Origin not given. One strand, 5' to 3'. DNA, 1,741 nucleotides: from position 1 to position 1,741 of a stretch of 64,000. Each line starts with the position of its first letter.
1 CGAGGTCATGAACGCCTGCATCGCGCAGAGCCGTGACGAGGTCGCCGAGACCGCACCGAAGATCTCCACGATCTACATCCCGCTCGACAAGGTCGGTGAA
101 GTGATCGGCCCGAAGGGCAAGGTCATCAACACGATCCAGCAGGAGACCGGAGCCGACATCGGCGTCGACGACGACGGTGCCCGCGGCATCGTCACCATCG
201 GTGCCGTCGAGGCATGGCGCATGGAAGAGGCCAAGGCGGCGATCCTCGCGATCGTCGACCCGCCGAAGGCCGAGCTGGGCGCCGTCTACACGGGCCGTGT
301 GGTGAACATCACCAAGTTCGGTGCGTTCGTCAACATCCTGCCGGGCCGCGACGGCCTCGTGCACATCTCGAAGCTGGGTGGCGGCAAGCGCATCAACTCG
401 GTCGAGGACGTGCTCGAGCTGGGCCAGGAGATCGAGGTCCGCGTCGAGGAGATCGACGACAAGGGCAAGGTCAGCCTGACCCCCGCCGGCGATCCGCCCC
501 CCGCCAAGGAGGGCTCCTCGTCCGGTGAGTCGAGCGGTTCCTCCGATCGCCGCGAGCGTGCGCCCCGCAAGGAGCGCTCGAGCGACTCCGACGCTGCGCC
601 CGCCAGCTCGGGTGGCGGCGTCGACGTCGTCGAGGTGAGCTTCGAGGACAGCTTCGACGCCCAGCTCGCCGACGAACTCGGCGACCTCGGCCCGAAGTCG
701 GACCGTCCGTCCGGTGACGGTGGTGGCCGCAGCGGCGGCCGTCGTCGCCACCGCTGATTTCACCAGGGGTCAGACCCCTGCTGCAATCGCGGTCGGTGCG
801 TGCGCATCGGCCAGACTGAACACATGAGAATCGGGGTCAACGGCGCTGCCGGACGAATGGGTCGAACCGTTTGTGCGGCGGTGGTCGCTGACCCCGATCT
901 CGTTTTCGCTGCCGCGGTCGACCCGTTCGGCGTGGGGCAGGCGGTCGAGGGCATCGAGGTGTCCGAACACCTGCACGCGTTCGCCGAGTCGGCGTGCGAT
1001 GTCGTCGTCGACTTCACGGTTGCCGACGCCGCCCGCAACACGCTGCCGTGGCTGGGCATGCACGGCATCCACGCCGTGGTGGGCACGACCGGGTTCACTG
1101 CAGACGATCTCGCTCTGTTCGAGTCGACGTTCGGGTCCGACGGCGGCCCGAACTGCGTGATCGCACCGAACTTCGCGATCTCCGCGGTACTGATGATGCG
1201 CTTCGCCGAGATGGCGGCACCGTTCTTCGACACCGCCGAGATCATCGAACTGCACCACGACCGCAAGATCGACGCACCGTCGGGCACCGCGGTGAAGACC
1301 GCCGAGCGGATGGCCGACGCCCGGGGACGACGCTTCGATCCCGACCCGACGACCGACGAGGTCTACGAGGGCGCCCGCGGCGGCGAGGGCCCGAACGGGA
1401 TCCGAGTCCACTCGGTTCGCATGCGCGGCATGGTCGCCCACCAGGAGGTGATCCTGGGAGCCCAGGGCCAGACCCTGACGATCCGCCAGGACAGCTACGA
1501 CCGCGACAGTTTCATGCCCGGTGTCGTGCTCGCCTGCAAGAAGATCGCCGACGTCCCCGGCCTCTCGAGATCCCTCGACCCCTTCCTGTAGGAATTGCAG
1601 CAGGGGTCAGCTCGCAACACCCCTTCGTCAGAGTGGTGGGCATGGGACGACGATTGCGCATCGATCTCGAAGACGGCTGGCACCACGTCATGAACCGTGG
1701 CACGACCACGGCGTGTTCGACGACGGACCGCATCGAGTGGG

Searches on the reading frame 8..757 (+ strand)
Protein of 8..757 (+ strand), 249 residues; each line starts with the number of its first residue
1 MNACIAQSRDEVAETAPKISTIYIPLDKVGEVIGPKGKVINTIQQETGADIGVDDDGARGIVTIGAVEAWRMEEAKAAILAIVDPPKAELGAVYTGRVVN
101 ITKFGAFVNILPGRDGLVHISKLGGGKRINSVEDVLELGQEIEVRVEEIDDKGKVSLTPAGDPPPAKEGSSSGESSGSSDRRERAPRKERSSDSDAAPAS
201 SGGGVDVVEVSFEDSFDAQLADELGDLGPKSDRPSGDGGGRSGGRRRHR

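Call 90: search_protein_families(library=pfam, proteins=[window:8-757:+], max_evalue=0.00001)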
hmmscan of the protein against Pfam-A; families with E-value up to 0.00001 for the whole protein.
window:8-757:+ (249 aa): 2 families
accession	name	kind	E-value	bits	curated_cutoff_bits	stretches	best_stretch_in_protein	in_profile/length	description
PF00575.29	S1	-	1.9e-15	57.4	22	1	88-157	2-71/74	S1 RNA binding domain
PF00013.35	KH_1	-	8.1e-12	45.2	21.5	1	21-80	3-65/66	KH domain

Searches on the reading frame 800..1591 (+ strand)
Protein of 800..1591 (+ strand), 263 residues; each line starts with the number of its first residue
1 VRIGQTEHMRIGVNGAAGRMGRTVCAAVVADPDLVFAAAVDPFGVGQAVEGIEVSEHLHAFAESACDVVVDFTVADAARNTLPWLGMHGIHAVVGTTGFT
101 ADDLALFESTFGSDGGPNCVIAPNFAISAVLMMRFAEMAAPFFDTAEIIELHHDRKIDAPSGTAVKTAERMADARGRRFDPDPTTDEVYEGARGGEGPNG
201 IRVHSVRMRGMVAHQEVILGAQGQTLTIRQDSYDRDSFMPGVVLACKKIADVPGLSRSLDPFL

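Call 90: search_protein_families(library=pfam, proteins=[window:800-1591:+], max_evalue=0.00001)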
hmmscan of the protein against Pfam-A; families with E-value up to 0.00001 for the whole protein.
window:800-1591:+ (263 aa): 2 families
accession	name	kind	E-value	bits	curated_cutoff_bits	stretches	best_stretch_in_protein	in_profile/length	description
PF05173.19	DapB_C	-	1.3e-31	109.6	27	1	129-251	2-110/121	Dihydrodipicolinate reductase, C-terminus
PF01113.26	DapB_N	-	9.4e-24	84.3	25.6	1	9-125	1-124/124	Dihydrodipicolinate reductase, N-terminus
